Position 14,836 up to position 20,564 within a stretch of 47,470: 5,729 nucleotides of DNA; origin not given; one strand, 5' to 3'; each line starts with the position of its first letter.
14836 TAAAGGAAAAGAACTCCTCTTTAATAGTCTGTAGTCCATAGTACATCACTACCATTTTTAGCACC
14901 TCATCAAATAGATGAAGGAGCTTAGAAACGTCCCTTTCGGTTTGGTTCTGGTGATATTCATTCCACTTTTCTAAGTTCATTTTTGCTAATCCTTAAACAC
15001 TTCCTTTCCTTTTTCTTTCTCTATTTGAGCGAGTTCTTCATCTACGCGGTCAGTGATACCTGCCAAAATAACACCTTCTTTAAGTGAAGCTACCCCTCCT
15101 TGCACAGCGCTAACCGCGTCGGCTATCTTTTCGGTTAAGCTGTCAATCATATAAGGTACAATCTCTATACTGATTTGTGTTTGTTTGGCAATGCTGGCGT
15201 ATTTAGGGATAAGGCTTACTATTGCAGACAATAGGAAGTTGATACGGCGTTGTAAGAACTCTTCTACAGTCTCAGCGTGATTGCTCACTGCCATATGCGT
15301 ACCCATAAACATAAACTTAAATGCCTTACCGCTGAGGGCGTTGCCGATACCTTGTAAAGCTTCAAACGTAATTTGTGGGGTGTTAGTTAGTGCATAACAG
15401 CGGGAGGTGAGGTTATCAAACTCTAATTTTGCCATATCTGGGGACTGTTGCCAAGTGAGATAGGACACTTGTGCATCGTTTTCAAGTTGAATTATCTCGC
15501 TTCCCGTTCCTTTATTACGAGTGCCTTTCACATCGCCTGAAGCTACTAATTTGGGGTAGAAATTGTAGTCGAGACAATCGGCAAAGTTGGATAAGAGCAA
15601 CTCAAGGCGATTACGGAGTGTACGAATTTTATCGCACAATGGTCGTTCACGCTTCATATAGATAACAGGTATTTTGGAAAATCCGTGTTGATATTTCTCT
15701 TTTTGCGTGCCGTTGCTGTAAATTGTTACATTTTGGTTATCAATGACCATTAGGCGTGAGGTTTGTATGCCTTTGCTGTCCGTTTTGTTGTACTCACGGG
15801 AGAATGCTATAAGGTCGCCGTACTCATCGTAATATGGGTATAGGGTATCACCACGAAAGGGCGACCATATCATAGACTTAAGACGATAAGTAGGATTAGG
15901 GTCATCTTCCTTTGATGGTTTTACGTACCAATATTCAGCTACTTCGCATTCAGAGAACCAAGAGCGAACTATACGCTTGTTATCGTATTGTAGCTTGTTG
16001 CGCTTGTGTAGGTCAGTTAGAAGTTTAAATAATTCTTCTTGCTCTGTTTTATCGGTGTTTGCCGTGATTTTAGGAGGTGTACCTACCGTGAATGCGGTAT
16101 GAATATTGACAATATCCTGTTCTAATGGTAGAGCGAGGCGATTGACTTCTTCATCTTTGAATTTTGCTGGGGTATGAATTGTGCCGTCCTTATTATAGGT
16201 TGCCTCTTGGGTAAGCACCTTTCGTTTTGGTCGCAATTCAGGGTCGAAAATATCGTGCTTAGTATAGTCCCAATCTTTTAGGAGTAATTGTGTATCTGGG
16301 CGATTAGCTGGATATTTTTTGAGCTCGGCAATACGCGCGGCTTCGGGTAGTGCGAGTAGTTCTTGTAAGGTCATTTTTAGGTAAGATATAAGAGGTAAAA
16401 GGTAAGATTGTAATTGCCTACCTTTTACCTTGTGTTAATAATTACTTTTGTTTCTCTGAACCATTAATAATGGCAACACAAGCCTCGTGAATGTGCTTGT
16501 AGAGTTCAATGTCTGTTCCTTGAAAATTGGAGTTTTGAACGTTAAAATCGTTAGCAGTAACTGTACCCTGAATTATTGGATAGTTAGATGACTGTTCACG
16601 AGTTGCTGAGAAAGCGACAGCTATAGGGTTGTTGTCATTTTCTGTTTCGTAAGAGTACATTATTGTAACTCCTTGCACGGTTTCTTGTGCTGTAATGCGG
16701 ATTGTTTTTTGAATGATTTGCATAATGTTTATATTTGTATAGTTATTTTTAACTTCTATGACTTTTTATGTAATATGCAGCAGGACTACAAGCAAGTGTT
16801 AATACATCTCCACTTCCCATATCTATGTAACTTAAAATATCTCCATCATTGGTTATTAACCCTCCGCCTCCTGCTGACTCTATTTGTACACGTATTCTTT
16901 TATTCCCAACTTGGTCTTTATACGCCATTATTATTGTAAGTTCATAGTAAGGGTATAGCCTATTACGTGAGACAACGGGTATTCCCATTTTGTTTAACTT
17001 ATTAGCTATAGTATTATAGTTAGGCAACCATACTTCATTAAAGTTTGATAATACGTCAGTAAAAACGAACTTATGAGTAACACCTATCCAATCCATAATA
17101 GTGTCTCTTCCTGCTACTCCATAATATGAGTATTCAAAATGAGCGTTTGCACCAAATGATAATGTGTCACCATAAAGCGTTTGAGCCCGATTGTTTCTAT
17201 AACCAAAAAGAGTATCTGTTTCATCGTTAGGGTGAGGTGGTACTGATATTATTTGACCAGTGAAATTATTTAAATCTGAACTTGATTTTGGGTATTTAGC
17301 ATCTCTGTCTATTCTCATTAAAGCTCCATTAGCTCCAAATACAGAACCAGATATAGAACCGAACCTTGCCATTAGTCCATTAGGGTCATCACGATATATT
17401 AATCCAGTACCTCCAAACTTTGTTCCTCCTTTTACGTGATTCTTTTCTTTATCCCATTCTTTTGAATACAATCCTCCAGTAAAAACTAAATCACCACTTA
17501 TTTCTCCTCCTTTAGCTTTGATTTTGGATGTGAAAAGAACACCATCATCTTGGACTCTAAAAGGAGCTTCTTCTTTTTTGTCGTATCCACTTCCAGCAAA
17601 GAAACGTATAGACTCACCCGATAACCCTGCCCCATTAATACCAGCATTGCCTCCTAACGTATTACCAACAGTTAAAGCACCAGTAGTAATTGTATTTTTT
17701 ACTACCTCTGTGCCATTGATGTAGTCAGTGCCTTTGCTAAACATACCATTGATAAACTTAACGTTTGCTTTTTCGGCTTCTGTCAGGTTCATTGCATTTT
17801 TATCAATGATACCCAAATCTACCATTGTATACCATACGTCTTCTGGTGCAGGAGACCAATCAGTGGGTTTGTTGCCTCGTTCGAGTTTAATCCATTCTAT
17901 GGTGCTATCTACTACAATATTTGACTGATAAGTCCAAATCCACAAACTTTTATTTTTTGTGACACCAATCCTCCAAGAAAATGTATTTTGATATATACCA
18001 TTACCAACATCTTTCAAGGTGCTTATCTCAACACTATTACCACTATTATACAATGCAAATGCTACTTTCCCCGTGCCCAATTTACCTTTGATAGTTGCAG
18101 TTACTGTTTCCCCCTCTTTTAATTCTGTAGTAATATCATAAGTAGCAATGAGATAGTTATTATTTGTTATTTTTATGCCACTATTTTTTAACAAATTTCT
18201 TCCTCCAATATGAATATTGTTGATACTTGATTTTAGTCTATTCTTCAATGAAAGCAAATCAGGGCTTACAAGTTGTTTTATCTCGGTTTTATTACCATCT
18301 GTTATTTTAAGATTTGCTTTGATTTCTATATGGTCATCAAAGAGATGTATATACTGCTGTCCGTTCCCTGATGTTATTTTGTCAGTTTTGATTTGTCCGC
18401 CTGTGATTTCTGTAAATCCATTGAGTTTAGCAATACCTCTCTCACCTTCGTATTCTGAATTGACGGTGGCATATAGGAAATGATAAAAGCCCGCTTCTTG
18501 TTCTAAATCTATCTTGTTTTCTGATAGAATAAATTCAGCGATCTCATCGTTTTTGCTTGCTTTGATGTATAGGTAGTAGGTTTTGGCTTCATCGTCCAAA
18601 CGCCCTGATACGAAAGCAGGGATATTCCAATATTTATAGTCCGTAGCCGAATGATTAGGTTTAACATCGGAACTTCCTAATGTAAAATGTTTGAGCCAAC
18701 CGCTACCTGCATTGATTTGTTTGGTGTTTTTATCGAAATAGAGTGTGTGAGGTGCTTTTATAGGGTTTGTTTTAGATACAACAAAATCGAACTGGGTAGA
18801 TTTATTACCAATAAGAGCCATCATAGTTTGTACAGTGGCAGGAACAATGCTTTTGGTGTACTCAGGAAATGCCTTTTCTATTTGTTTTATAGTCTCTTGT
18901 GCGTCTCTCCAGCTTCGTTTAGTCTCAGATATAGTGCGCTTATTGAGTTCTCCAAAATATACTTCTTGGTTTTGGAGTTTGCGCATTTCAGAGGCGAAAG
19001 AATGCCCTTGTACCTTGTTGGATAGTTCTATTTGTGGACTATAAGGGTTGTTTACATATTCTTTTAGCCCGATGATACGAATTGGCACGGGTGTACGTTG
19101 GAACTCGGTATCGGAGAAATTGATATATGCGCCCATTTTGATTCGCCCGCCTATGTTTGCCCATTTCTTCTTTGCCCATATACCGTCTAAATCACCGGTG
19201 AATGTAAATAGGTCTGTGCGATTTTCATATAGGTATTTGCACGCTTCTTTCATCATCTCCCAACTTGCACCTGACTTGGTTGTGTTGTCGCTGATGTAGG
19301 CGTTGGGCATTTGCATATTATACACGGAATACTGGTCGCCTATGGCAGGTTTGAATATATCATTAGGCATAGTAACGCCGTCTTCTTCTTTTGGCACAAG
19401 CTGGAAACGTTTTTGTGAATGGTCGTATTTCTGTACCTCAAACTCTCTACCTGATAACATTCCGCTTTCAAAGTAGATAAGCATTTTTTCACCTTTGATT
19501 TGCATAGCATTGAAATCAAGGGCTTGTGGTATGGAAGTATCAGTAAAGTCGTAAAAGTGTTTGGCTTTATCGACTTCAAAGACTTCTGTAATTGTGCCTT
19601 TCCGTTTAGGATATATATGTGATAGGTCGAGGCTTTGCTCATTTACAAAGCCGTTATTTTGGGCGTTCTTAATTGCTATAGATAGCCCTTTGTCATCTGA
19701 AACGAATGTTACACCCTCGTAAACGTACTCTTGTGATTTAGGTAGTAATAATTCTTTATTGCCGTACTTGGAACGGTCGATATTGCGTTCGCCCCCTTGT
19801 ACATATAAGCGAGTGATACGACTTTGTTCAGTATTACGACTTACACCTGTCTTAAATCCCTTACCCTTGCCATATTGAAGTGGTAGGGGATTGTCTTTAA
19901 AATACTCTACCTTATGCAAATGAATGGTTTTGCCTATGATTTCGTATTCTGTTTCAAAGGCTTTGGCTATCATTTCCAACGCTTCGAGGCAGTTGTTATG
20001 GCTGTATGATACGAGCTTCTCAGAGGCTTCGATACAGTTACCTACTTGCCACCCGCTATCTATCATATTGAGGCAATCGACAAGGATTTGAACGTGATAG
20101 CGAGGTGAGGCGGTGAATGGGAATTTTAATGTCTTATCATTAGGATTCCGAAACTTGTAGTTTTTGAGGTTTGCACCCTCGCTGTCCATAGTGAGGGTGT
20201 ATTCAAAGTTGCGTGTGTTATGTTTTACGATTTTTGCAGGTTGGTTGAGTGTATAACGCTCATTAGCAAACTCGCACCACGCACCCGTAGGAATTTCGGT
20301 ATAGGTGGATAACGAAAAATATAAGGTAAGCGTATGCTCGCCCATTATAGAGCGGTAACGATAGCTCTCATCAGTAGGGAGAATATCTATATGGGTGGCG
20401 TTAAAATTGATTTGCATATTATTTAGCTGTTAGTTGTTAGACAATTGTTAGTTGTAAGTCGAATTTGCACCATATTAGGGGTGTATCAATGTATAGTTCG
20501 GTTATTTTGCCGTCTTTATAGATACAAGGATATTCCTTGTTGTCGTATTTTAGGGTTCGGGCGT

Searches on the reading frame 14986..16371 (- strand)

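Call 43: search_protein_families(library=pfam, proteins=[window:14986-16371:-], max_evalue=0.001)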
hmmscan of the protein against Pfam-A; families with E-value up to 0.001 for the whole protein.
window:14986-16371:- (461 aa): 1 family
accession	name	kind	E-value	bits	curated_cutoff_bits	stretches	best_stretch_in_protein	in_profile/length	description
PF05133.19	SPP1_portal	-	6.3e-36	124.7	25.5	1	45-457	32-413/416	Phage portal protein, SPP1 Gp6-like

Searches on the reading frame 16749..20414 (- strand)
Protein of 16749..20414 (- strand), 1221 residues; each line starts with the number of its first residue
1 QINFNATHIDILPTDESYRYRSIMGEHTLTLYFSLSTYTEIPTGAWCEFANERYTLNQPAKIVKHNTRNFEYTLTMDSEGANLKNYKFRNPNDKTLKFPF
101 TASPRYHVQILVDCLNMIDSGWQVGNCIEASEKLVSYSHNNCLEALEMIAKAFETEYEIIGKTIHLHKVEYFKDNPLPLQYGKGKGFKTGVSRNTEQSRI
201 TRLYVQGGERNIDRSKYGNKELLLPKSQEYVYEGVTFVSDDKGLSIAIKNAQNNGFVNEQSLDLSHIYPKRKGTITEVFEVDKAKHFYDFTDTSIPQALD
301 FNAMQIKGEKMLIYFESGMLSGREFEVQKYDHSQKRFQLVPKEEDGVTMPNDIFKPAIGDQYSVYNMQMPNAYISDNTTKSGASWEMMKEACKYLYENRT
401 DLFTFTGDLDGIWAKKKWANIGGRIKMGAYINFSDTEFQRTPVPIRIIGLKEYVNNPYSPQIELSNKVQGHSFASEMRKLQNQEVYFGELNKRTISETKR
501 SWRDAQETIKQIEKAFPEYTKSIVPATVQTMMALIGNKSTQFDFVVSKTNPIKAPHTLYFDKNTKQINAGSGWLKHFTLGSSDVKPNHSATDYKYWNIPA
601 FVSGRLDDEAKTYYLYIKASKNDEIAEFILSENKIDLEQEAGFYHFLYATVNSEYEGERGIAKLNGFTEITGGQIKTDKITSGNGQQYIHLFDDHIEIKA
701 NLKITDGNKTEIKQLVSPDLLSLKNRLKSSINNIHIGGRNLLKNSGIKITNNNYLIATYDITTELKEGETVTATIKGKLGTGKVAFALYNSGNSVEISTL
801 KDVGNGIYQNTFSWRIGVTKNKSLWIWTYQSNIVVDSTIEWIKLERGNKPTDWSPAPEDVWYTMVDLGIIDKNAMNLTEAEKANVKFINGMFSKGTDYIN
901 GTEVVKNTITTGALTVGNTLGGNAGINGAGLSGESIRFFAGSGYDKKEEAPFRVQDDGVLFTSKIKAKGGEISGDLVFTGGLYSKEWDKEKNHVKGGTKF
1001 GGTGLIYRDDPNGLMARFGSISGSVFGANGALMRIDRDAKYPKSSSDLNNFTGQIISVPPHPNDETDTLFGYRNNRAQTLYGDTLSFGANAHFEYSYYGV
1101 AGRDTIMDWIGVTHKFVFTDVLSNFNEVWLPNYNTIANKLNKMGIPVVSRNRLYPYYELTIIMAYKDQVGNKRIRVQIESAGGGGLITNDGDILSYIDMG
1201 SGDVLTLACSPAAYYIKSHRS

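Call 43: search_protein_families(library=pfam, proteins=[window:16749-20414:-], max_evalue=0.001)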
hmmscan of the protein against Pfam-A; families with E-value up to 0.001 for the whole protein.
window:16749-20414:- (1221 aa): 1 family
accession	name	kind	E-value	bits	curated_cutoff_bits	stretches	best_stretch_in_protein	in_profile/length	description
PF06605.17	Prophage_tail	-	5.2e-08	33.3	31.3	0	109-183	22-97/250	Prophage endopeptidase tail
